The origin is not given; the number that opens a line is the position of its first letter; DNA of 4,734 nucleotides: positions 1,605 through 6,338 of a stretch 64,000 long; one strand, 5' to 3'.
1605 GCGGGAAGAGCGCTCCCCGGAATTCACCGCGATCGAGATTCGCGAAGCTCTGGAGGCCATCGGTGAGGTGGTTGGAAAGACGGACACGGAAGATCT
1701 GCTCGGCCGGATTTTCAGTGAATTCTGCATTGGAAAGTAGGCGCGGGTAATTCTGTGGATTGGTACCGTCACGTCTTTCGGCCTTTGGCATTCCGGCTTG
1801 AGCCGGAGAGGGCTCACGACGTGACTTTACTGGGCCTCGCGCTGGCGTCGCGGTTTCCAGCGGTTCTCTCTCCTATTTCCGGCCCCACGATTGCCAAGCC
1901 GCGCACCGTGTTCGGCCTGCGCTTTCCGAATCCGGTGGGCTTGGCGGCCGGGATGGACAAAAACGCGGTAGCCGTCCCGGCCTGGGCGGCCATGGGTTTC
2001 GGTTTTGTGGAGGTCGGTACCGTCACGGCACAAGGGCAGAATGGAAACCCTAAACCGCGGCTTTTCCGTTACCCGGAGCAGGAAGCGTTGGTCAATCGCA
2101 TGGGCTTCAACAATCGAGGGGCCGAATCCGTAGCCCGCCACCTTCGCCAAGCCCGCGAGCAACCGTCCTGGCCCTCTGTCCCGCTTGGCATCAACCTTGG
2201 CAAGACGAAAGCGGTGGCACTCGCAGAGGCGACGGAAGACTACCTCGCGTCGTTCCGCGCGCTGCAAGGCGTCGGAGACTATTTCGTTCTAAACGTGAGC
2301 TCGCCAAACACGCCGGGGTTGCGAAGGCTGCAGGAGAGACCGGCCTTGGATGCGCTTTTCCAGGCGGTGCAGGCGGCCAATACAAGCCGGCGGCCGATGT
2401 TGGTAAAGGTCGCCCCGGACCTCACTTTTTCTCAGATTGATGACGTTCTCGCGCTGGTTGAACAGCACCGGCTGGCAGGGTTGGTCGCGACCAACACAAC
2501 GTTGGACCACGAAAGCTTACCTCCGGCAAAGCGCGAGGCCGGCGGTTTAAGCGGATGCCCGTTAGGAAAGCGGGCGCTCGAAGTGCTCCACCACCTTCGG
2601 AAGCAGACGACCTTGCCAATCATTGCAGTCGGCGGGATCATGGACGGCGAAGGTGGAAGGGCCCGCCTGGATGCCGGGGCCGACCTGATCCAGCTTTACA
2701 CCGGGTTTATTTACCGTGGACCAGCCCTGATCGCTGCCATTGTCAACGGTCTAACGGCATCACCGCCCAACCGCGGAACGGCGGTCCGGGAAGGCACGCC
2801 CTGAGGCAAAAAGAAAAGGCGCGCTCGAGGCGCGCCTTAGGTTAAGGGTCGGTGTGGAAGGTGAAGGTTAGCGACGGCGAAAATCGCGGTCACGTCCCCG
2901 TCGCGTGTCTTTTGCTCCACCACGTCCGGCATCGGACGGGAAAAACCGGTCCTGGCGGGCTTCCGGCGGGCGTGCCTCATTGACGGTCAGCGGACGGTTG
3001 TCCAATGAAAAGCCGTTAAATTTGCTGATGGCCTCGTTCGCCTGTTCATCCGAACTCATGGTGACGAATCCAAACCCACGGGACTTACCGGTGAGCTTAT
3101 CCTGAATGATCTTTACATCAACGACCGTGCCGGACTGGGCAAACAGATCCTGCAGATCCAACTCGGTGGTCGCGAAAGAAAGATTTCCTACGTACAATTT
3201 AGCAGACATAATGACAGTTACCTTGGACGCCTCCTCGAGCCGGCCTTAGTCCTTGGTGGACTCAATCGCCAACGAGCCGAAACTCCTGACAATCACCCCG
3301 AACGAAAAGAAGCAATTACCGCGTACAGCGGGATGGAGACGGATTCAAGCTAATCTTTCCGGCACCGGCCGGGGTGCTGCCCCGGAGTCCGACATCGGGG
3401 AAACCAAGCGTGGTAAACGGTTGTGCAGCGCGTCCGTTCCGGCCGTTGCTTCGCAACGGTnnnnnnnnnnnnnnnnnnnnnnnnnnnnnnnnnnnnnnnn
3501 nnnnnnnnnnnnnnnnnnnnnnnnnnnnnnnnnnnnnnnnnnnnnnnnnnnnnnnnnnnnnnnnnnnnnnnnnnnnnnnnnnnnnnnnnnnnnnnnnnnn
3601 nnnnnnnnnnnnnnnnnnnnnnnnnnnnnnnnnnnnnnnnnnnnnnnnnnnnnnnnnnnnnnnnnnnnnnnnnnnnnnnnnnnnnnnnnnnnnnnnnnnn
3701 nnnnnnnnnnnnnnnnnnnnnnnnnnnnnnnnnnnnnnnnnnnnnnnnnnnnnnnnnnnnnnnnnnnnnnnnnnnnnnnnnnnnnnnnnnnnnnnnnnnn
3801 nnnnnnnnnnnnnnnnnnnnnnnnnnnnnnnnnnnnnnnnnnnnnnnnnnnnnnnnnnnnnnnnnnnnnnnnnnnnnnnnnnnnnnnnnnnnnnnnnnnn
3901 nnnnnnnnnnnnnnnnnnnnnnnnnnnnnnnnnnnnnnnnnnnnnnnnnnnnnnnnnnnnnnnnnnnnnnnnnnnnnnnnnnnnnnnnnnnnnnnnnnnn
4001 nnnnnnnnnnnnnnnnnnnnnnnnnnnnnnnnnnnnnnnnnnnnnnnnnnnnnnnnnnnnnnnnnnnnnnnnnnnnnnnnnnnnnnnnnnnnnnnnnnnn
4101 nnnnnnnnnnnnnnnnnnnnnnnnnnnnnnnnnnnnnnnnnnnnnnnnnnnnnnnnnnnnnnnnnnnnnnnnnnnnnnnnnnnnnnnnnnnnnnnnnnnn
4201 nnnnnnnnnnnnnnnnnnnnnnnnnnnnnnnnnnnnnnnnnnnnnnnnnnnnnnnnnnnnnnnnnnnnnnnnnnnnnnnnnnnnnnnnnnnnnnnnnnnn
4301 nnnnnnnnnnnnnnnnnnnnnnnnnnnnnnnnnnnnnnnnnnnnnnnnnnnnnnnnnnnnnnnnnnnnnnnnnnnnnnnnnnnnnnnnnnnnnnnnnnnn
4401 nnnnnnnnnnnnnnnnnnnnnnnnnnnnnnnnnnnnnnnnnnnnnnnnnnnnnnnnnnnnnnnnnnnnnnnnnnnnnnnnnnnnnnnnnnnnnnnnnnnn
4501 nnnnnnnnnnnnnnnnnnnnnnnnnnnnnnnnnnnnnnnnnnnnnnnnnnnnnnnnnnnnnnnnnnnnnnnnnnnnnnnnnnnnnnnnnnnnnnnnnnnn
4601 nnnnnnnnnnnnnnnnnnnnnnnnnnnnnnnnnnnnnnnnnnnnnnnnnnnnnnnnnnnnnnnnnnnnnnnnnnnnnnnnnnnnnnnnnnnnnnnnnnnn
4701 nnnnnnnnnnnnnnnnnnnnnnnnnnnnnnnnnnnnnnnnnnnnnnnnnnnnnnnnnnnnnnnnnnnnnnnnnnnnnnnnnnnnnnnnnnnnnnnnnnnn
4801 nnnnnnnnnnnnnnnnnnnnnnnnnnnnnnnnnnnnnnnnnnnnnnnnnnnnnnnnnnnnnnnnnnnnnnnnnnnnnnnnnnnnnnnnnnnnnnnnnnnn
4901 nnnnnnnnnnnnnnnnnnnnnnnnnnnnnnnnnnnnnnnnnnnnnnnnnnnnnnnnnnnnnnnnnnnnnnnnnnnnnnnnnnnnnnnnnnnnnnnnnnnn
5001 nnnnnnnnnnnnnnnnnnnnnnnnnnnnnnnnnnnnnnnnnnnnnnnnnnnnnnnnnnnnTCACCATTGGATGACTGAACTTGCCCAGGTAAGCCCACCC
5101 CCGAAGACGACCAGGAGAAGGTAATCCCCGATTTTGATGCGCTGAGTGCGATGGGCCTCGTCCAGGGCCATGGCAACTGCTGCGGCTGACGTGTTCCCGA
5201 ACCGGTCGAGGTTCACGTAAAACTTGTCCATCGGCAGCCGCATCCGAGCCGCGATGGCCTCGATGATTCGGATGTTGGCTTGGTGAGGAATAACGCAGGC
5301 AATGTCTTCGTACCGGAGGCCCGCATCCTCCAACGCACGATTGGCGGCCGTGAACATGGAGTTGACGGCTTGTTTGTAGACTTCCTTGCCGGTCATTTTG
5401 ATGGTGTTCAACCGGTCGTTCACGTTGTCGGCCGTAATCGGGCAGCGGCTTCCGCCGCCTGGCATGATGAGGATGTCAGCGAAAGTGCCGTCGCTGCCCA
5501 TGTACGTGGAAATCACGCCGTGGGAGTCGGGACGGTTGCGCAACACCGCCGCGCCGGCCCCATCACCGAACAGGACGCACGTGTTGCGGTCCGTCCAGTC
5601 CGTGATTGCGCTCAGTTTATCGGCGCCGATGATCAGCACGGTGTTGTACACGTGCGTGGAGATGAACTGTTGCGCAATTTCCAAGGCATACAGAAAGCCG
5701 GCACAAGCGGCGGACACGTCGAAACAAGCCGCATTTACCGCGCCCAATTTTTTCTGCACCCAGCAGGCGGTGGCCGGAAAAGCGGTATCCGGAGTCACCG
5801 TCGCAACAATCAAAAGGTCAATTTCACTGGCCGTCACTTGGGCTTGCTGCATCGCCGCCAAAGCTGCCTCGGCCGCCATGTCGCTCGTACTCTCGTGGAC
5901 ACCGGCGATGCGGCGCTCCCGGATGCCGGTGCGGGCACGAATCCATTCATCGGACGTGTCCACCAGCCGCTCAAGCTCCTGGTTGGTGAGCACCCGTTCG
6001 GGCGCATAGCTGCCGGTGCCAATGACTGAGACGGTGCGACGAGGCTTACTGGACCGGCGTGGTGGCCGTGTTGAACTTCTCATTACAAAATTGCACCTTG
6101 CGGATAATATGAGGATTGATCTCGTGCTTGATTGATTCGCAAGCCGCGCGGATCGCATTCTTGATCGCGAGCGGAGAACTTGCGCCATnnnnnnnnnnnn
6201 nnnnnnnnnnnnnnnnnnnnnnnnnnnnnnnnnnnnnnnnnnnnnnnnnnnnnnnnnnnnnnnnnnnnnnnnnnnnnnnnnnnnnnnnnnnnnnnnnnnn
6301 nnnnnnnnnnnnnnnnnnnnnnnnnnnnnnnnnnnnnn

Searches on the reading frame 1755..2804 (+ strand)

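Call 10: search_protein_families(library=pfam, proteins=[window:1755-2804:+], max_evalue=0.001)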
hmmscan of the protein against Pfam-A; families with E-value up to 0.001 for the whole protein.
window:1755-2804:+ (349 aa): 2 families
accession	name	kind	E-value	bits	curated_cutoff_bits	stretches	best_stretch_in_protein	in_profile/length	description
PF01180.27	DHO_dh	-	1.7e-75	254.3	27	1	51-334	5-288/291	Dihydroorotate dehydrogenase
PF03060.21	NMO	-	2.9e-06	27.3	28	1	261-319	166-226/331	Nitronate monooxygenase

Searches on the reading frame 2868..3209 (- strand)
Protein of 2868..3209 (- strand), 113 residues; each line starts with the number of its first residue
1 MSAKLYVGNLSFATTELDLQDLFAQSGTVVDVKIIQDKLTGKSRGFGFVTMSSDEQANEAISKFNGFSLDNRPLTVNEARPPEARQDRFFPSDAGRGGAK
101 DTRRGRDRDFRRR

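Call 10: search_protein_families(library=pfam, proteins=[window:2868-3209:-], max_evalue=0.001)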
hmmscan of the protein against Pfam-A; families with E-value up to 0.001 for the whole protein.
window:2868-3209:- (113 aa): 1 family
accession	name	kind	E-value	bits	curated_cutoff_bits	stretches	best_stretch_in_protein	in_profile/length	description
PF00076.28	RRM_1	-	3e-21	75.5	20.7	1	5-74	1-69/70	RNA recognition motif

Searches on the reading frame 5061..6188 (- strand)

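Call 10: search_protein_families(library=pfam, proteins=[window:5061-6188:-], max_evalue=0.001)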
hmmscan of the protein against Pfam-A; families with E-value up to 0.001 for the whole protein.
window:5061-6188:- (375 aa): 3 families
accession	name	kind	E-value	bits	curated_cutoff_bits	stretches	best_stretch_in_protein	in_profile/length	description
PF08541.16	ACP_syn_III_C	-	5.6e-34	116.6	26.6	1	286-375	1-90/90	3-Oxoacyl-[acyl-carrier-protein (ACP)] synthase III C terminal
PF08545.16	ACP_syn_III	-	2.3e-31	108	24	1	156-234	1-80/80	3-Oxoacyl-[acyl-carrier-protein (ACP)] synthase III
PF00108.29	Thiolase_N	-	1.3e-06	28.4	26.4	1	86-198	8-121/260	Thiolase, N-terminal domain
